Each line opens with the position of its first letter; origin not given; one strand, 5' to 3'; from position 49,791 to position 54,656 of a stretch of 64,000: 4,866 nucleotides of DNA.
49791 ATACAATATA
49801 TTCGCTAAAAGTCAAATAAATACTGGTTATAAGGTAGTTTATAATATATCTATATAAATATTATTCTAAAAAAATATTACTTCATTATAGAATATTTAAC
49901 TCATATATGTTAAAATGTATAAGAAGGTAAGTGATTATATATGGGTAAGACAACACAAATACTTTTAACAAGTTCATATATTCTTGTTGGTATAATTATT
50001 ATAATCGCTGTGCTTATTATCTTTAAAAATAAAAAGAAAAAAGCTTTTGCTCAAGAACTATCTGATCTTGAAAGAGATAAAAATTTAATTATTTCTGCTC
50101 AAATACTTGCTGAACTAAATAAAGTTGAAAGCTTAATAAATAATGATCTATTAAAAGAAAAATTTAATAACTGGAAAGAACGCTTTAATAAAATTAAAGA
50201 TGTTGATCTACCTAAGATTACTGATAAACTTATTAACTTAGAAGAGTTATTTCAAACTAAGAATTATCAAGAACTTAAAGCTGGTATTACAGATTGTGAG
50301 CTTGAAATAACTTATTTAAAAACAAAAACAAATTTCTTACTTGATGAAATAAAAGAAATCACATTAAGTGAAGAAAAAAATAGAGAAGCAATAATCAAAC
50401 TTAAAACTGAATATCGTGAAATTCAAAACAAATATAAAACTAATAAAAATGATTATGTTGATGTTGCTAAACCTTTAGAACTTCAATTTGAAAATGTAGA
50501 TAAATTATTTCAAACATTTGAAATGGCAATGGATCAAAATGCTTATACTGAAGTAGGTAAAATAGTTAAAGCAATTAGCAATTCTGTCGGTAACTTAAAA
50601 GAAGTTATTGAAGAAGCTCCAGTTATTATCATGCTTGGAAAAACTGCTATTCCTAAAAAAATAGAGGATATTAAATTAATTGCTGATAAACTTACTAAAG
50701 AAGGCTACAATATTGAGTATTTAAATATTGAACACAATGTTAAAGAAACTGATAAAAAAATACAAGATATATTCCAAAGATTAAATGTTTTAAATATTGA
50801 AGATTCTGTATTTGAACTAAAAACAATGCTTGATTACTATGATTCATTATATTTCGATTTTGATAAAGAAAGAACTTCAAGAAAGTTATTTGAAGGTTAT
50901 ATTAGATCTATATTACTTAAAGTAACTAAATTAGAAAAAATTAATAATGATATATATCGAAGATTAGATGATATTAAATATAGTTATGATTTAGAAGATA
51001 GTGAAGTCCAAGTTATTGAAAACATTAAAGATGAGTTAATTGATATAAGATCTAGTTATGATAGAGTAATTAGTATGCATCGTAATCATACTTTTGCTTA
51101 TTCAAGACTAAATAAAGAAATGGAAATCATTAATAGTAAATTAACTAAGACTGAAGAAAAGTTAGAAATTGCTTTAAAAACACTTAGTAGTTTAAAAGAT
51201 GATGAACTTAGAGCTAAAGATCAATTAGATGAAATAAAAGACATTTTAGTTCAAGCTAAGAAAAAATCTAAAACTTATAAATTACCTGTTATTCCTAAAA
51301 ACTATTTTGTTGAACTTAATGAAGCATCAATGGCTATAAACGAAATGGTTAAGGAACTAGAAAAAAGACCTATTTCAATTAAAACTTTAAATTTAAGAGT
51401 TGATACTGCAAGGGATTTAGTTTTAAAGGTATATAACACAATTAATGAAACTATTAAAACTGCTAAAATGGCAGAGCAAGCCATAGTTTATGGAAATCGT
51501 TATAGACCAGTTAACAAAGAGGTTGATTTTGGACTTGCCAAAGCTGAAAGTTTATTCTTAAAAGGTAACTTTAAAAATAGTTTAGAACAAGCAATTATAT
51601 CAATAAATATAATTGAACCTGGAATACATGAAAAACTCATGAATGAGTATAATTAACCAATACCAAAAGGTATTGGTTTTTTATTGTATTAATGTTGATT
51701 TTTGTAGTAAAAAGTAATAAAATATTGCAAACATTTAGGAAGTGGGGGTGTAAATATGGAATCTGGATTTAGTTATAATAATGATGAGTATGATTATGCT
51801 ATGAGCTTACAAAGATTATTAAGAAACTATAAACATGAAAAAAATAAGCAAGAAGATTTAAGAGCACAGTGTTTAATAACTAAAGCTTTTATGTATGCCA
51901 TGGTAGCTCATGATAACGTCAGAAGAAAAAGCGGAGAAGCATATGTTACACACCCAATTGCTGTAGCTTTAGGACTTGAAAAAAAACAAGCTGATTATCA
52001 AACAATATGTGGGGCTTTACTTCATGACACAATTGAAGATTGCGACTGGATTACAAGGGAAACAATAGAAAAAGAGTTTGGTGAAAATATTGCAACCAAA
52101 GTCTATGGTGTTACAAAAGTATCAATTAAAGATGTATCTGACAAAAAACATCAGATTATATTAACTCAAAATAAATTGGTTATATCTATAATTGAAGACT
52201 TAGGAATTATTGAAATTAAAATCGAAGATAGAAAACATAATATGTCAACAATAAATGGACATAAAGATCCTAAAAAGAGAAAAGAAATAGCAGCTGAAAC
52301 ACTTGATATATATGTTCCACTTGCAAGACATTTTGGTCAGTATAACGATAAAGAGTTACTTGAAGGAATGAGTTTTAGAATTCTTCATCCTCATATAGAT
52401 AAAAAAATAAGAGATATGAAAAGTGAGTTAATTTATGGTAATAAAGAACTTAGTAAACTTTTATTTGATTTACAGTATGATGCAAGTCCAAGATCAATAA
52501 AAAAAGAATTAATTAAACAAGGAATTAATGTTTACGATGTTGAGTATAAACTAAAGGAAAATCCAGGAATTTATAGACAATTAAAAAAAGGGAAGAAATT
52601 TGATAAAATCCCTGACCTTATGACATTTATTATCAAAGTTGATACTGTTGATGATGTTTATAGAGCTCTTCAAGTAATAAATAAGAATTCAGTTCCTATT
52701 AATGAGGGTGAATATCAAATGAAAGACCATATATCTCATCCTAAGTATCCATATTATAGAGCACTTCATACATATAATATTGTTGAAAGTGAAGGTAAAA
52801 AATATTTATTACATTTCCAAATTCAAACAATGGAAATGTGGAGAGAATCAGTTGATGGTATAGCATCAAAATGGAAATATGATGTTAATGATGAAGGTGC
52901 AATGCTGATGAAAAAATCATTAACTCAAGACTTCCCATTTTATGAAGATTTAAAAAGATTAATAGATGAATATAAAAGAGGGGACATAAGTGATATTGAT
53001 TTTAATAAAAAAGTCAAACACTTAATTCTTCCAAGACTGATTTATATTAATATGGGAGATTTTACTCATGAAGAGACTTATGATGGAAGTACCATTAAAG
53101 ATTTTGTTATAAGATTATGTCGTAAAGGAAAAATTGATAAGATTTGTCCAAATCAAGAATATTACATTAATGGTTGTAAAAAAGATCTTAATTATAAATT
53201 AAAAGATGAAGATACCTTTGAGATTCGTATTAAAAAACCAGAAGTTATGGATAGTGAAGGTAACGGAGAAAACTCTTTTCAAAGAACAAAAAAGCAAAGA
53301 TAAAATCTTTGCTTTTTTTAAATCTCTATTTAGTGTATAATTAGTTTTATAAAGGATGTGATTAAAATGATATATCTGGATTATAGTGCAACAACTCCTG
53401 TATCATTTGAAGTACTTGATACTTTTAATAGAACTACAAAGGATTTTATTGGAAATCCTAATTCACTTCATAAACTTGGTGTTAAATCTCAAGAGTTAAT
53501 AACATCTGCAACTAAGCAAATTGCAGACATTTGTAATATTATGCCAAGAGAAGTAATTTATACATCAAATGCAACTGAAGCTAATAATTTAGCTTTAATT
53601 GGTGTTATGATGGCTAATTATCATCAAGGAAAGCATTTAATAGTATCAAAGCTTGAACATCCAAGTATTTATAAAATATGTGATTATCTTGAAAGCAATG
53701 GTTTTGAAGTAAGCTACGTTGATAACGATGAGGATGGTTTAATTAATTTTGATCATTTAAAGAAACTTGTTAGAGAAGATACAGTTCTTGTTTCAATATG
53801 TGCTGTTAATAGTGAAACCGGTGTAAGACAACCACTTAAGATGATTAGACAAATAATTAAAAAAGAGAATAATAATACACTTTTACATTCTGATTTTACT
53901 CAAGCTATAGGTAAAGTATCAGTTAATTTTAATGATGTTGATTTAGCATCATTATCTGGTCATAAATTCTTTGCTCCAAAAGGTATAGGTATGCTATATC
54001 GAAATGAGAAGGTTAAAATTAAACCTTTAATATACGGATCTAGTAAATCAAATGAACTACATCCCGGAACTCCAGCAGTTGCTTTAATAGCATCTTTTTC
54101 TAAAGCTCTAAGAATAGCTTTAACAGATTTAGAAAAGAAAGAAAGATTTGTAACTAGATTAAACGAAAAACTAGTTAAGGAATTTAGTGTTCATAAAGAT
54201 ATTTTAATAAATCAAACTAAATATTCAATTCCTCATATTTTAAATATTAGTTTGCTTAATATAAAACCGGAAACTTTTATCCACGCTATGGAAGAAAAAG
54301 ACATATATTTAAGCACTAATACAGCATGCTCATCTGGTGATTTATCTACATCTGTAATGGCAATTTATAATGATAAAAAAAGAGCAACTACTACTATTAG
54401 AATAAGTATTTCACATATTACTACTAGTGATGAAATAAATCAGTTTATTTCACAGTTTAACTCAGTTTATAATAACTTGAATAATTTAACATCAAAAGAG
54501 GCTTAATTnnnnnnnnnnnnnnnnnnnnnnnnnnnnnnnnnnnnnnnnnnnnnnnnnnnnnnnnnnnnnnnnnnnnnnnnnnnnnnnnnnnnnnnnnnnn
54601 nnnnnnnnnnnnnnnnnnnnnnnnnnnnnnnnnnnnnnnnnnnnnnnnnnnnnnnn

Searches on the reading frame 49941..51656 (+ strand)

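Call 16: search_protein_families(library=pfam, proteins=[window:49941-51656:+], max_evalue=0.001)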
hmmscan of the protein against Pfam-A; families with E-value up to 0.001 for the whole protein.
window:49941-51656:+ (571 aa): 1 family
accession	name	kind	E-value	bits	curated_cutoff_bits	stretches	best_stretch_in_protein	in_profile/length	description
PF06160.17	EzrA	-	3.8e-98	329.6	39.6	1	14-570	1-557/557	Septation ring formation regulator, EzrA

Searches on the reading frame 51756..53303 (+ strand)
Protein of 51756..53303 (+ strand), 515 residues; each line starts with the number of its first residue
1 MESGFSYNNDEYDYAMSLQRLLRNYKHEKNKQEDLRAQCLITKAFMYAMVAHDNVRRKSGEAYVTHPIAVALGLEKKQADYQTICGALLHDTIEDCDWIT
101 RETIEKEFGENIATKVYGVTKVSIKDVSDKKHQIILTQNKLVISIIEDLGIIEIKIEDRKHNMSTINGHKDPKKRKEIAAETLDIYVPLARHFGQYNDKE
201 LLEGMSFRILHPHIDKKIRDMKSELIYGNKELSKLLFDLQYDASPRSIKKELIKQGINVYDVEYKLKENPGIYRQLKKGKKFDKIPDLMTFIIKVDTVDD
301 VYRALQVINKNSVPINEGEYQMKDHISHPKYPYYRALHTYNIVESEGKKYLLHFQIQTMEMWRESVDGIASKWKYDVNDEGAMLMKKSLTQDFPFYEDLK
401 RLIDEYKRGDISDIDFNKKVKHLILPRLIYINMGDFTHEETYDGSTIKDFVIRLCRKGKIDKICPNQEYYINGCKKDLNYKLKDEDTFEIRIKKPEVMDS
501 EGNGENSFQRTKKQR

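Call 17: search_protein_families(library=pfam, proteins=[window:51756-53303:+], max_evalue=0.001)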
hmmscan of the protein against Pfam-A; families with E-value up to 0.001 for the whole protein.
window:51756-53303:+ (515 aa): 3 families
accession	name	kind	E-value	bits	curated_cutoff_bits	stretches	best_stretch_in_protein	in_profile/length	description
PF13328.12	HD_4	-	1.2e-25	90.5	27.2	1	44-194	1-154/156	HD domain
PF04607.23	RelA_SpoT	-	5.4e-15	56.1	27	1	267-378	4-111/113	Region found in RelA / SpoT proteins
PF01966.28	HD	-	0.00034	21.3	22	1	63-140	1-76/116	HD domain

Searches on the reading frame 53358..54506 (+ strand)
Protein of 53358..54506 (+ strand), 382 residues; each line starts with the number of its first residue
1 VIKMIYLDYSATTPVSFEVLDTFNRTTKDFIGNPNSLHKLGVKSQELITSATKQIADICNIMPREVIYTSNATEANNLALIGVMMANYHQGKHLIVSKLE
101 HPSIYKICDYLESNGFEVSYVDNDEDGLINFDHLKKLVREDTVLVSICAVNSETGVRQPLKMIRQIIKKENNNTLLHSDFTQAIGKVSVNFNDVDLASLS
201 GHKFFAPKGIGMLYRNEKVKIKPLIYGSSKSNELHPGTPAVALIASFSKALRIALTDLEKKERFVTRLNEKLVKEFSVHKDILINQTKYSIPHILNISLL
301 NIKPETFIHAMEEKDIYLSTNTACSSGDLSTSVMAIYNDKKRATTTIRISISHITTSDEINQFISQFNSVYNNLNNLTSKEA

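Call 17: search_protein_families(library=pfam, proteins=[window:53358-54506:+], max_evalue=0.001)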
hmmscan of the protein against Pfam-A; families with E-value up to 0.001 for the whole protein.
window:53358-54506:+ (382 aa): 2 families
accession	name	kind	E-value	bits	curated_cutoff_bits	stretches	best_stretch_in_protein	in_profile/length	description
PF00266.25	Aminotran_5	-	1.7e-61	208.7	21.5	1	5-363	1-371/371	Aminotransferase class-V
PF18757.6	Nmad5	-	0.00063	20.3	27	0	41-140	46-144/206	Nucleotide modification associated domain 5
